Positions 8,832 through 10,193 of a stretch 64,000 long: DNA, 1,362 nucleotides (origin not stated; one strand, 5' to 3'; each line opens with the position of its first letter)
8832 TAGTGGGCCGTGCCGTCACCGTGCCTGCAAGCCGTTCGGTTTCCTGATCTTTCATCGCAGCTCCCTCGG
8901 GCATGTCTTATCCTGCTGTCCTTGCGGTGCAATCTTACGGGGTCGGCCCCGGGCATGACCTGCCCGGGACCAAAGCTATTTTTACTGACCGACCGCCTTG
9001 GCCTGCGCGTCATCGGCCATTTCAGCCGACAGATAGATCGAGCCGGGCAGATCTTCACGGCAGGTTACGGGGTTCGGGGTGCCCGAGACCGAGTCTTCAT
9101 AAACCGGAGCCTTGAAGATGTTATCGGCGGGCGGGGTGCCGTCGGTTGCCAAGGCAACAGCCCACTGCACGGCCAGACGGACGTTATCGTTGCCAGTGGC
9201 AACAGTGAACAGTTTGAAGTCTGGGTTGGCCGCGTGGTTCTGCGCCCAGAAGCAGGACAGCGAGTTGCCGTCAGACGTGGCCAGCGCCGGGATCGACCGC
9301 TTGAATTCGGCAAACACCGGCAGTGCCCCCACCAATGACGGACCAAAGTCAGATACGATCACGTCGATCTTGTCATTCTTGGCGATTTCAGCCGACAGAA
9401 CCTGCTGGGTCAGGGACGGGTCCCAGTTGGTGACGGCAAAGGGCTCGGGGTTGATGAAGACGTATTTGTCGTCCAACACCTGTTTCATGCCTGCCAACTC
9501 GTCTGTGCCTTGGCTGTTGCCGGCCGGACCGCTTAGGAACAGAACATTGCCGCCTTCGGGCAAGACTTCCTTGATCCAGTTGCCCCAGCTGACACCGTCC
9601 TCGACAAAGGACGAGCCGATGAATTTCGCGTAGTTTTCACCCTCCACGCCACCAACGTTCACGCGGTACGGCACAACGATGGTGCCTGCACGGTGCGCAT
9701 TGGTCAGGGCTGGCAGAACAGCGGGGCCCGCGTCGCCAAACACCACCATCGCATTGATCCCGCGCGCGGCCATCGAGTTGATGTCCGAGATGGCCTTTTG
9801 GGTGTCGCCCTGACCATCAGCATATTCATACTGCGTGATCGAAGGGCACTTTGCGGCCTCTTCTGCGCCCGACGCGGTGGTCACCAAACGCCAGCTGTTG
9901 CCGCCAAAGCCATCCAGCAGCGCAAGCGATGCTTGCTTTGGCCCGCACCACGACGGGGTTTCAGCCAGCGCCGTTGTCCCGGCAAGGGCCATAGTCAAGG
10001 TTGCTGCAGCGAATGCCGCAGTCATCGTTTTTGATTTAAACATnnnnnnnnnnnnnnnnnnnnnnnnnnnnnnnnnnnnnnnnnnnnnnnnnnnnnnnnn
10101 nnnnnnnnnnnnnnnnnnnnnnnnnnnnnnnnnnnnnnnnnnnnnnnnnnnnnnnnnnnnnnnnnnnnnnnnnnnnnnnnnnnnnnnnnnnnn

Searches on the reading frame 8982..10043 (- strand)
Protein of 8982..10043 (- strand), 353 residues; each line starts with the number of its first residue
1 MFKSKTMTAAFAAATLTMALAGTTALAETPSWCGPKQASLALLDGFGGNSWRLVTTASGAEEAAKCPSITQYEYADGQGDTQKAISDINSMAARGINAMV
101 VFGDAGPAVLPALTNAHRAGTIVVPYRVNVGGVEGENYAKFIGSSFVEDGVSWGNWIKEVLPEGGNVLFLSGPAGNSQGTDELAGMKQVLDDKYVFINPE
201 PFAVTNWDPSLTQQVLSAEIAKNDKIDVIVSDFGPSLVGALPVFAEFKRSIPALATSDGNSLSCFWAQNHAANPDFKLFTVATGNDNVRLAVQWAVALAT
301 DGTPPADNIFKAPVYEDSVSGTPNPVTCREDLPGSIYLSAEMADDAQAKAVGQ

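Call 5: search_protein_families(library=pfam, proteins=[window:8982-10043:-])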
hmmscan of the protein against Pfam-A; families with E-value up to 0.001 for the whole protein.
window:8982-10043:- (353 aa): 1 family
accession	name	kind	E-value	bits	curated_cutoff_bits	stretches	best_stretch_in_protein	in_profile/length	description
PF13407.12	Peripla_BP_4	-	8.1e-23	81.7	35.1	1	56-260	16-219/258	Periplasmic binding protein domain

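Call 12: find_homologous_proteins(query=window:8982-10043:-)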
Query window:8982-10043:- (353 aa): 1915 proteins with E <= 0.001 among 8000 candidates; the best 120 are listed.
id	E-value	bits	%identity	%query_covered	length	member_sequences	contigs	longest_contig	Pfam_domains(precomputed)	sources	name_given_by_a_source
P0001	8.5e-228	773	98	100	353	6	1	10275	PF13407.13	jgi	jgi:ribose transport system substrate-binding protein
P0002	2.4e-218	742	94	92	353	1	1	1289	PF13407.13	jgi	jgi:ribose transport system substrate-binding protein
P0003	1.4e-214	730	92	100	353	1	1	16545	PF13407.13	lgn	-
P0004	2.1e-214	729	92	100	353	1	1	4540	PF13407.13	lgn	-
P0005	6.2e-214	728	93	100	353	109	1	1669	PF13407.13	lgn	-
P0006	1.1e-213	727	92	100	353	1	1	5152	PF13407.13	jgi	jgi:ribose transport system substrate-binding protein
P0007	1.2e-213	727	92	100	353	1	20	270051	PF13407.13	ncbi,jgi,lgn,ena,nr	ncbi:MAG: ribose ABC transporter substrate-binding protein [Rhodobacterales bacterium RIFCSPHIGHO2_0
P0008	2.5e-213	726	92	100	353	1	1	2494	PF13407.13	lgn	-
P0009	9.5e-212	721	91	100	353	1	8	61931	PF13407.13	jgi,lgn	jgi:ribose transport system substrate-binding protein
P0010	1.2e-211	720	91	100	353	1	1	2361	PF13407.13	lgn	-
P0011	2.1e-211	719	90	100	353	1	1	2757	PF13407.13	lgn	-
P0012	3.1e-211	719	91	100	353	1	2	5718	PF13407.13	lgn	-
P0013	3.8e-211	719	89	99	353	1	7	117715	PF13407.13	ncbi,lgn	-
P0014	2.5e-210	716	94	92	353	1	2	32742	PF13407.13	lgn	-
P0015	7.7e-210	714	92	94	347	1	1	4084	PF13407.13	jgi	jgi:ribose transport system substrate-binding protein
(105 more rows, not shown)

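Call 13: find_related_loci(query=window:8982-10043:-, collection=genome_contigs, flank=10000)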
Query window:8982-10043:- (353 aa) in genome_contigs; peptide patterns used: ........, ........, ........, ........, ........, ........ (x = any residue, [..] = any of these).
117 stretches matched a pattern; 28 encode a relative of the query (tblastn E <= 1e-3); 27 distinct loci.
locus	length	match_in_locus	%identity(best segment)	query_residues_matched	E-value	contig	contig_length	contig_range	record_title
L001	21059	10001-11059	97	1-353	0e+0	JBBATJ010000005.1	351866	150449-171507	MAG: Cypionkella sp. isolate EUL_268 ctg5-EUL_268, whole genome shotgun sequence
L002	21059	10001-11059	95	1-353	0e+0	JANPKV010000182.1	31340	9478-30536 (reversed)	MAG: Rhodobacterales bacterium isolate VAR_61_metabat_167 VAR_61_k141_4184132, whole genome shotgun sequence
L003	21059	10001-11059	94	1-353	0e+0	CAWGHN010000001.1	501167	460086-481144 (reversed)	MAG: uncultured Alphaproteobacteria bacterium isolate MFD02832.bin.1.27 genome assembly, contig: contig_13139, whole gen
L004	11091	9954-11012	94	1-353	0e+0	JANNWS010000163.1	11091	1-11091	MAG: Rhodobacterales bacterium isolate VAR_34_metabat_325 VAR_34_k141_1421588, whole genome shotgun sequence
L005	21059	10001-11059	94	1-353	0e+0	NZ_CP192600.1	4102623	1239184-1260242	MAG: Tabrizicola sp. BL-A-41-H6 isolate Passages #2 and #5 chromosome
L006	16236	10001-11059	93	1-353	0e+0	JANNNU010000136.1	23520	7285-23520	MAG: Paracoccaceae bacterium isolate SOY_34_metabat_71 SOY_34_k141_2493391, whole genome shotgun sequence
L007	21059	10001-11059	92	1-353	0e+0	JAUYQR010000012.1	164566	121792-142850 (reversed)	MAG: Paracoccaceae bacterium isolate C5_concoct.bin.147 C5_k141_93811, whole genome shotgun sequence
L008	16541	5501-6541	93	7-353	0e+0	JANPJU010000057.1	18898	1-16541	MAG: Paracoccaceae bacterium isolate VAR_61_metabat_355 VAR_61_k141_796426, whole genome shotgun sequence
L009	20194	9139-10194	92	2-353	0e+0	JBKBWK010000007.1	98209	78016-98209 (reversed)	MAG: Paracoccaceae bacterium isolate 21H_023.bin.59 NODE_7_length_98209_cov_21.719612, whole genome shotgun sequence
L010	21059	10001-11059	92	1-353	0e+0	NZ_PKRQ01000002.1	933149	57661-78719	Tabrizicola sp. TH137 NODE_2_length_933149_cov_399.435520, whole genome shotgun sequence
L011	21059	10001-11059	95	1-353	0e+0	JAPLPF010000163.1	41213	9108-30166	MAG: Rhodobacterales bacterium isolate LacPavin_0818_WC50_MAG_64_8 LacPavin_0818_WC50_scaffold_326658, whole genome shot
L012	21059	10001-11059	92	1-353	0e+0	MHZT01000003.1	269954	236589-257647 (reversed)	MAG: Rhodobacterales bacterium RIFCSPHIGHO2_02_FULL_62_130 rifcsphigho2_02_scaffold_11, whole genome shotgun sequence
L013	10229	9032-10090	93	1-353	0e+0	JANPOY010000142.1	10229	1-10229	MAG: Paracoccaceae bacterium isolate VAR_83_metabat_517 VAR_83_k141_7004068, whole genome shotgun sequence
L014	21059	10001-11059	88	1-353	0e+0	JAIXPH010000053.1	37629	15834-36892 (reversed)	MAG: Rhodobacteraceae bacterium isolate C1_MAG_00057 C1_MAG_00057_000000000020, whole genome shotgun sequence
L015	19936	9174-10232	92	1-353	0e+0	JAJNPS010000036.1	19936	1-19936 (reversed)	MAG: Rhodobacterales bacterium isolate MAG_013 k141_115802, whole genome shotgun sequence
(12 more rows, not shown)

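Call 16: search_protein_families(library=ncbifam, proteins=[window:8982-10043:-], max_evalue=0.01)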
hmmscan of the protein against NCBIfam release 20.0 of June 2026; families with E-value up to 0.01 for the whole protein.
window:8982-10043:- (353 aa): 6 families
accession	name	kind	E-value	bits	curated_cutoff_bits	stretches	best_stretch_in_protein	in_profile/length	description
TIGR02634.1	xylF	equivalog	2.1e-08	34.1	389.55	1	72-232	31-191/302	D-xylose ABC transporter substrate-binding protein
TIGR02637.1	RhaS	equivalog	2.3e-07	30.3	342.25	1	56-194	16-154/302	rhamnose ABC transporter substrate-binding protein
NF041827.1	YtfQ_transport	equivalog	4.5e-05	22.5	510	1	50-192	38-179/320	galactofuranose ABC transporter, galactofuranose-binding protein YtfQ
NF007936.0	PRK10653.1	equivalog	6.2e-05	22.4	337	1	53-193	41-177/295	ribose ABC transporter substrate-binding protein RbsB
NF008185.0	PRK10936.1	equivalog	0.0019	17.1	200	1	81-231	91-235/346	TMAO reductase system periplasmic protein TorT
NF007680.0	PRK10355.1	equivalog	0.0093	15.2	504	0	78-233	64-219/331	D-xylose ABC transporter substrate-binding protein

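Call 17: search_solved_structures(query=window:8982-10043:-, max_evalue=0.001)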
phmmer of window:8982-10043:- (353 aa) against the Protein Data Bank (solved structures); distinct sequences matched with E-value up to 0.001: 16.
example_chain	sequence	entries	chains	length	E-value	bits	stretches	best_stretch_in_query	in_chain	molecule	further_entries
6hb0_A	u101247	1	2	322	4.2e-07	32.7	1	48-241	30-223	ABC transporter periplasmic-binding protein YtfQ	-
6hyh_A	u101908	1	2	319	4.4e-07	32.7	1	48-241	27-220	Periplasmic binding protein/LacI transcriptional regulator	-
6hbd_A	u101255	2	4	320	4.5e-07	32.6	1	48-241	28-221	ABC transporter periplasmic-binding protein YtfQ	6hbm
4yv7_A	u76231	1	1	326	5.8e-07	32.2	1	56-251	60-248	Periplasmic binding protein/LacI transcriptional regulator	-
5ocp_A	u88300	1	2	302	1.2e-06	31.2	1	50-191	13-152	Periplasmic binding protein/LacI transcriptional regulator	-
4zjp_A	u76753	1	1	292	1.5e-06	30.9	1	73-230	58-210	Monosaccharide-transporting ATPase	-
5dte_A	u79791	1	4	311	2e-06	30.4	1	49-240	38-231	Monosaccharide-transporting ATPase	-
4irx_A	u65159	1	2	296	3.7e-06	29.6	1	61-190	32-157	Sugar ABC transporter, periplasmic sugar-binding protein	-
4yo7_A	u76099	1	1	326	6.1e-06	28.9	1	60-243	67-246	Sugar ABC transporter (Sugar-binding protein)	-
4ry9_A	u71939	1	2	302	9.9e-06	28.2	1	74-186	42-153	Periplasmic binding protein/LacI transcriptional regulator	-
2x7x_A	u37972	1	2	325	1.2e-05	27.9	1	73-231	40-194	SENSOR PROTEIN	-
2ioy_A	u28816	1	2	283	1.9e-05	27.3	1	53-248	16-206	Periplasmic sugar-binding protein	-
4rsm_A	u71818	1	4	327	5.1e-05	25.9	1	79-260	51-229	Periplasmic binding protein/LacI transcriptional regulator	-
4kq9_A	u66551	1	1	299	0.00019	24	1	71-202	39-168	Ribose ABC transporter, substrate binding protein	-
9jwq_A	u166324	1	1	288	0.00052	22.5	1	58-240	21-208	MSD3-apo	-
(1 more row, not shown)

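Call 20: search_dna_similar(query=window:8982-10043:-, collection=plasmids, mode=protein, max_rows=30, max_evalue=1e-40)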
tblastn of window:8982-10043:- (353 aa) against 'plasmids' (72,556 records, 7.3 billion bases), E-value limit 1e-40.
Records with a match: 16; places in all: 18; records where one place covers at least 80% of the query: 16.
Best place of each record, by identity: 80-90% 1; 60-80% 7; <60% 8.
By first word of the organism name: Rhizobium 6; Mesorhizobium 2; Thioclava 2; Loktanella 1; Sinorhizobium 1; Aminobacter 1; Shinella 1; Rhodococcus 1; Burkholderia 1.
By predicted mobility (MOB-suite, as given by PLSDB): non-mobilizable 15; conjugative 1.
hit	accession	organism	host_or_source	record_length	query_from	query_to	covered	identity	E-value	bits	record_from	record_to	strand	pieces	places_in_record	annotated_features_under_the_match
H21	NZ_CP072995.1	Loktanella salsilacus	-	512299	30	353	92%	86.1%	0e+0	578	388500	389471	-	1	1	substrate-binding domain-containing protein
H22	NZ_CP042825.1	Rhizobium sp. WL3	Wheat,phyllosphere swab,leaves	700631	30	353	92%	77.2%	9e-169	528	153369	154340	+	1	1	substrate-binding domain-containing protein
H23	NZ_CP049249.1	Rhizobium rhizoryzae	cell culture,soil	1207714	30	353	92%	75.9%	3e-166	521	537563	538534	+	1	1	none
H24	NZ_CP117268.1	Rhizobium rhododendri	Rhododendron sp.,pure bacterial ...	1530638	30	351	91%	74.8%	4e-162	509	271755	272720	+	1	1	record has no annotation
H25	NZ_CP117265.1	Rhizobium tumorigenes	Rubus sp.,pure bacterial culture,Aerial ...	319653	30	351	91%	74.8%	4e-162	509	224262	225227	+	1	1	substrate-binding domain-containing protein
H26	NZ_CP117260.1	Rhizobium tumorigenes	Rubus sp.,pure bacterial culture,Aerial ...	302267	30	351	91%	74.8%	5e-162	508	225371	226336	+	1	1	substrate-binding domain-containing protein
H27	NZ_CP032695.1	Rhizobium jaguaris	Calliandra grandiflora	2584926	30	353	92%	74.1%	3e-162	509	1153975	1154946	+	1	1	none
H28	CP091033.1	Sinorhizobium sp. B11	soybean,TY,soil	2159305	30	353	92%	73.8%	2e-162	509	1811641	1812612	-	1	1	substrate-binding domain-containing protein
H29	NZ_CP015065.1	Mesorhizobium ciceri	Astragalus pelecinus,Pure Sample,Plant ...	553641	30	345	90%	42.0%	9e-72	249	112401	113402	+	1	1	substrate-binding domain-containing protein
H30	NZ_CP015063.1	Mesorhizobium ciceri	Cicer arietinum,Pure Sample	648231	30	345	90%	42.0%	9e-72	249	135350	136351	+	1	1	substrate-binding domain-containing protein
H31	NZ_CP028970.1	Aminobacter sp. MSH1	Soil,Dichlobenil-treated soil sampled ...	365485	30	345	90%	38.7%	5e-65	229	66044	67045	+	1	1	substrate-binding domain-containing protein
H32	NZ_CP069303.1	Shinella sp. PSBB067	monoisolate,Minnesota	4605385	33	349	90%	37.2%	8e-51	189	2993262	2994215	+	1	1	none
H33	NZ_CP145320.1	Rhodococcus ruber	-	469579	33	343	88%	36.7%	1e-47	179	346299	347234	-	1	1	substrate-binding domain-containing protein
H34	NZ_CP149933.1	Thioclava sp. GXIMD2076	pure culture,conch meat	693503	32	351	91%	34.5%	2e-48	182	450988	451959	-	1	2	substrate-binding domain-containing protein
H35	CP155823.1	Thioclava sp. 'Guangxiensis'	Bruguiera gymnorhiza,pure ...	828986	32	340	88%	35.2%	1e-48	182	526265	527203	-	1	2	substrate-binding domain-containing protein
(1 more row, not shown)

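Call 21: get_annotated_region(hit=H21, flank=14000)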
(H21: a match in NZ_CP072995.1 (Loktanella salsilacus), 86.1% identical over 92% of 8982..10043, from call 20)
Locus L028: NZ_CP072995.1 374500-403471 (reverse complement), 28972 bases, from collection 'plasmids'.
description: Loktanella salsilacus strain 1A07899 plasmid plas1, complete sequence
organism: Loktanella salsilacus (NCBI taxid 195913)
taxonomy: Bacteria; Pseudomonadota; Alphaproteobacteria; Rhodobacterales; Roseobacteraceae; Loktanella; Loktanella salsilacus
host: -; source: -; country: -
typing (MOB-suite, as given by PLSDB): non-mobilizable
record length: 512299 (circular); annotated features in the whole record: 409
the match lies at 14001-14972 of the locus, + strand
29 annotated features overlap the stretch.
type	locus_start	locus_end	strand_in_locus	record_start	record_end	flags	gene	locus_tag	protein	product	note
CDS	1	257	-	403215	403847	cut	-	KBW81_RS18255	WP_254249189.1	tyrosine-type recombinase/integrase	GO:0015074 - DNA integration [Evidence IEA]; GO:0006310 - DNA recombination [Evidence IEA]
CDS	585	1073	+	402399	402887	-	-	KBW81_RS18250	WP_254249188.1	hypothetical protein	-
CDS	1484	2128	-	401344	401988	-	-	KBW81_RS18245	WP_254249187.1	response regulator transcription factor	GO:0000160 - phosphorelay signal transduction system [Evidence IEA]; GO:0006355 - regulation of DNA-templated ...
CDS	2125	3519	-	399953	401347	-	-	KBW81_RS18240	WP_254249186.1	sensor histidine kinase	-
CDS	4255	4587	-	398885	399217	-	-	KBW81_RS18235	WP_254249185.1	hypothetical protein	-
CDS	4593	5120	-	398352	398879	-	-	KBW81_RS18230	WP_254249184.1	VOC family protein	-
CDS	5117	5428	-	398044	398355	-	-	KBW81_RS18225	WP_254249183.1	putative quinol monooxygenase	-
CDS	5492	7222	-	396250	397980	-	-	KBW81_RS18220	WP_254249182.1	extracellular solute-binding protein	-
CDS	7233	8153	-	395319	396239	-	-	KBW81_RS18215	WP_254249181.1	NAD(P)-dependent oxidoreductase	-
CDS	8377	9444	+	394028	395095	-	-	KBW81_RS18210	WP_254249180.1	2,3-butanediol dehydrogenase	-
CDS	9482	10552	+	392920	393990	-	-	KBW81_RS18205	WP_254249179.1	SDR family oxidoreductase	-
CDS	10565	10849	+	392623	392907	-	-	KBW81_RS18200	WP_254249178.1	YciI family protein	-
CDS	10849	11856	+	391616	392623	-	-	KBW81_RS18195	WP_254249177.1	Gfo/Idh/MocA family oxidoreductase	-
CDS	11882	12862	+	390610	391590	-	-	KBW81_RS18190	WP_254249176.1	zinc-binding dehydrogenase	-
CDS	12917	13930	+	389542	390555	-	-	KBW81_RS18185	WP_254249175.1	ABC transporter permease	-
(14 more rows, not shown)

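Call 22: get_annotated_region(hit=H22, flank=14000)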
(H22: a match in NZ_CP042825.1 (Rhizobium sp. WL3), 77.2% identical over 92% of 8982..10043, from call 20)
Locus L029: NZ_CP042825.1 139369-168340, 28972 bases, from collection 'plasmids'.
description: Rhizobium sp. WL3 plasmid unnamed2, complete sequence
organism: Rhizobium sp. WL3 (NCBI taxid 2603277)
taxonomy: Bacteria; Pseudomonadota; Alphaproteobacteria; Hyphomicrobiales; Rhizobiaceae; Rhizobium; Rhizobium sp. WL3
host: -; source: Wheat,phyllosphere swab,leaves; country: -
typing (MOB-suite, as given by PLSDB): non-mobilizable
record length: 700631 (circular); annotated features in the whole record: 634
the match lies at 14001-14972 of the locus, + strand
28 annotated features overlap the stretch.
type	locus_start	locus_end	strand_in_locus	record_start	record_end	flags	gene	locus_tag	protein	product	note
CDS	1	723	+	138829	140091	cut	-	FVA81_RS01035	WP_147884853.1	type II toxin-antitoxin system HipA family toxin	-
CDS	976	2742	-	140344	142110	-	-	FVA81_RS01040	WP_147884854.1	extracellular solute-binding protein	-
CDS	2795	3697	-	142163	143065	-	-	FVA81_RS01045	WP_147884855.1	NAD(P)-dependent oxidoreductase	-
CDS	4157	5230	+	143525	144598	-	-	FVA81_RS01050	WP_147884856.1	2,3-butanediol dehydrogenase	-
CDS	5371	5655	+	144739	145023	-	-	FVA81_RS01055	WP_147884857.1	YciI family protein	-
CDS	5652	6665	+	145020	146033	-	-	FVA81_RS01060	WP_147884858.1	Gfo/Idh/MocA family oxidoreductase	-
CDS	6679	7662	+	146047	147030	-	-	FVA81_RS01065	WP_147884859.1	zinc-binding dehydrogenase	-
CDS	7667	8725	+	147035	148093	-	-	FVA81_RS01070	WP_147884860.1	SDR family oxidoreductase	-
CDS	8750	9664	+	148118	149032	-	-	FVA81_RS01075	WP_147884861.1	intradiol ring-cleavage dioxygenase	-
CDS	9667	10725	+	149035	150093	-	-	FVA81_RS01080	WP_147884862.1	maleylacetate reductase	-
CDS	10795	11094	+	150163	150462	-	-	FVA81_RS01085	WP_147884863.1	Dabb family protein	-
CDS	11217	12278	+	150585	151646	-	-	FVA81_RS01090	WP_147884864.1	2-dehydropantoate 2-reductase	GO:0015940 - pantothenate biosynthetic process [Evidence IEA]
CDS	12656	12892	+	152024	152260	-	-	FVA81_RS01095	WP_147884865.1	hypothetical protein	-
CDS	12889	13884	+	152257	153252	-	-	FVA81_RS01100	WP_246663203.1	ABC transporter permease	-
CDS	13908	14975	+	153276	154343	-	-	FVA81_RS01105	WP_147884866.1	substrate-binding domain-containing protein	-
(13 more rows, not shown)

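Call 25: get_annotated_region(hit=H29, flank=12000)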
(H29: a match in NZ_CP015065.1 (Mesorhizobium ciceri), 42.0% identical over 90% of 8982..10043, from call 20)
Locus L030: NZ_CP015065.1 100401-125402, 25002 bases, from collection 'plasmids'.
description: Mesorhizobium ciceri biovar biserrulae strain WSM1284 plasmid pMc1284, complete sequence
organism: Mesorhizobium ciceri (NCBI taxid 278148)
taxonomy: Bacteria; Pseudomonadota; Alphaproteobacteria; Hyphomicrobiales; Phyllobacteriaceae; Mesorhizobium; Mesorhizobium ciceri
host: -; source: Astragalus pelecinus,Pure Sample,Plant nodule tissue,root nodule; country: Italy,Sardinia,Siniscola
typing (MOB-suite, as given by PLSDB): non-mobilizable
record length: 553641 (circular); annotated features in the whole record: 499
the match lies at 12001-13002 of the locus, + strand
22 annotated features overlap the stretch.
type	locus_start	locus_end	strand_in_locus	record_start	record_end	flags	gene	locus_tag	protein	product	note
CDS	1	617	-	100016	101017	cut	-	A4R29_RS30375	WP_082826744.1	LacI family DNA-binding transcriptional regulator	-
CDS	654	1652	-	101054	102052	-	-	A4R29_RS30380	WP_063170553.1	4-hydroxythreonine-4-phosphate dehydrogenase PdxA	-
CDS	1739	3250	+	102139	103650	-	-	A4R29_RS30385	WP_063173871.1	aldehyde dehydrogenase family protein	-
CDS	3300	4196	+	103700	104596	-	mmsB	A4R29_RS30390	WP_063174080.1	3-hydroxyisobutyrate dehydrogenase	GO:0006574 - valine catabolic process [Evidence IEA]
CDS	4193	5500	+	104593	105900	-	hisD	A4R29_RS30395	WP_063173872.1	histidinol dehydrogenase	GO:0000105 - histidine biosynthetic process [Evidence IEA]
CDS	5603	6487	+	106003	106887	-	-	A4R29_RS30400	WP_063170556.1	amidohydrolase family protein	-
CDS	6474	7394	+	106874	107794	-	-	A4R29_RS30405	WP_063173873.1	NAD(P)-dependent oxidoreductase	-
CDS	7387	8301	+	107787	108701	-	-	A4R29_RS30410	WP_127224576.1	NAD(P)-dependent oxidoreductase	-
CDS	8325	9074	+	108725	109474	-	-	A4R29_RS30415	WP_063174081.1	SDR family NAD(P)-dependent oxidoreductase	-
CDS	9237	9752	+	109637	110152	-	-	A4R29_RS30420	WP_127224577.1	hypothetical protein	-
CDS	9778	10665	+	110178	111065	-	-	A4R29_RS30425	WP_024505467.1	N-acyl homoserine lactonase family protein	-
CDS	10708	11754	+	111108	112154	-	-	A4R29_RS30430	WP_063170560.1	ABC transporter permease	GO:0008643 - carbohydrate transport [Evidence IEA]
CDS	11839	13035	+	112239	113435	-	-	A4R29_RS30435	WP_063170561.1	substrate-binding domain-containing protein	-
CDS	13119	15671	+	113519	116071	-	-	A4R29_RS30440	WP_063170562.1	ATP-binding cassette domain-containing protein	-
CDS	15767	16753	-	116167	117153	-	-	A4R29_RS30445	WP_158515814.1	ABC transporter permease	GO:0008643 - carbohydrate transport [Evidence IEA]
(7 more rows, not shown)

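Call 26: get_annotated_region(hit=H33, flank=12000)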
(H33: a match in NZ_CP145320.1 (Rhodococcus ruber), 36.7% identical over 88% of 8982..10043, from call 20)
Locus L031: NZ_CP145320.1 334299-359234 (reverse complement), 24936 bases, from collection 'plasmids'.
description: Rhodococcus ruber strain MSA14 plasmid pmega_1, complete sequence
organism: Rhodococcus ruber (NCBI taxid 1830)
taxonomy: Bacteria; Actinomycetota; Actinomycetes; Mycobacteriales; Nocardiaceae; Rhodococcus; Rhodococcus ruber
host: -; source: -; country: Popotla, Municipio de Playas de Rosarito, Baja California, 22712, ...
typing (MOB-suite, as given by PLSDB): non-mobilizable
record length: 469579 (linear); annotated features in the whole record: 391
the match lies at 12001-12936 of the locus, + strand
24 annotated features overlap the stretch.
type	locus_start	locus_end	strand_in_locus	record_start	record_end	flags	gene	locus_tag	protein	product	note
CDS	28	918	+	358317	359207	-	-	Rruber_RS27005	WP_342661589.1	IS982 family transposase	-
CDS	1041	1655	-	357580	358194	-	-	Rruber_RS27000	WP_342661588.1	TetR family transcriptional regulator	-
CDS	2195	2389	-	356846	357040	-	-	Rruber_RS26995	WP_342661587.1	helix-turn-helix domain-containing protein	-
CDS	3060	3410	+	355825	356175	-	-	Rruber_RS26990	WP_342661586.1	hypothetical protein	-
CDS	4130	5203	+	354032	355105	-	-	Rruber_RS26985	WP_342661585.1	alkene reductase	-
CDS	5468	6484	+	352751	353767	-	-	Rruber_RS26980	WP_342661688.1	IS630 family transposase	-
CDS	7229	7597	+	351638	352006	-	-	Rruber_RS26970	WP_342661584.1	LuxR C-terminal-related transcriptional regulator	GO:0006355 - regulation of DNA-templated transcription [Evidence IEA]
CDS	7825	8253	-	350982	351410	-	-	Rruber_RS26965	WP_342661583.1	cupin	-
CDS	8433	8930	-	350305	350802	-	-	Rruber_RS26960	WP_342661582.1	MaoC/PaaZ C-terminal domain-containing protein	-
CDS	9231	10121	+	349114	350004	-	-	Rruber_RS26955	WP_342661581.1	CoA ester lyase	-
CDS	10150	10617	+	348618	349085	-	-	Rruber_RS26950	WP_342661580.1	MaoC family dehydratase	-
CDS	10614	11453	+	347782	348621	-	-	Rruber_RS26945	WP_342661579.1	fumarylacetoacetate hydrolase family protein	-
CDS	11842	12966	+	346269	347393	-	-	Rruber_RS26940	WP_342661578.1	substrate-binding domain-containing protein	-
CDS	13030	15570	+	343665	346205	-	-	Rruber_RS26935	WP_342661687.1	ATP-binding cassette domain-containing protein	-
CDS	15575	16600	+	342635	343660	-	-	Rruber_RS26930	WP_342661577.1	ABC transporter permease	-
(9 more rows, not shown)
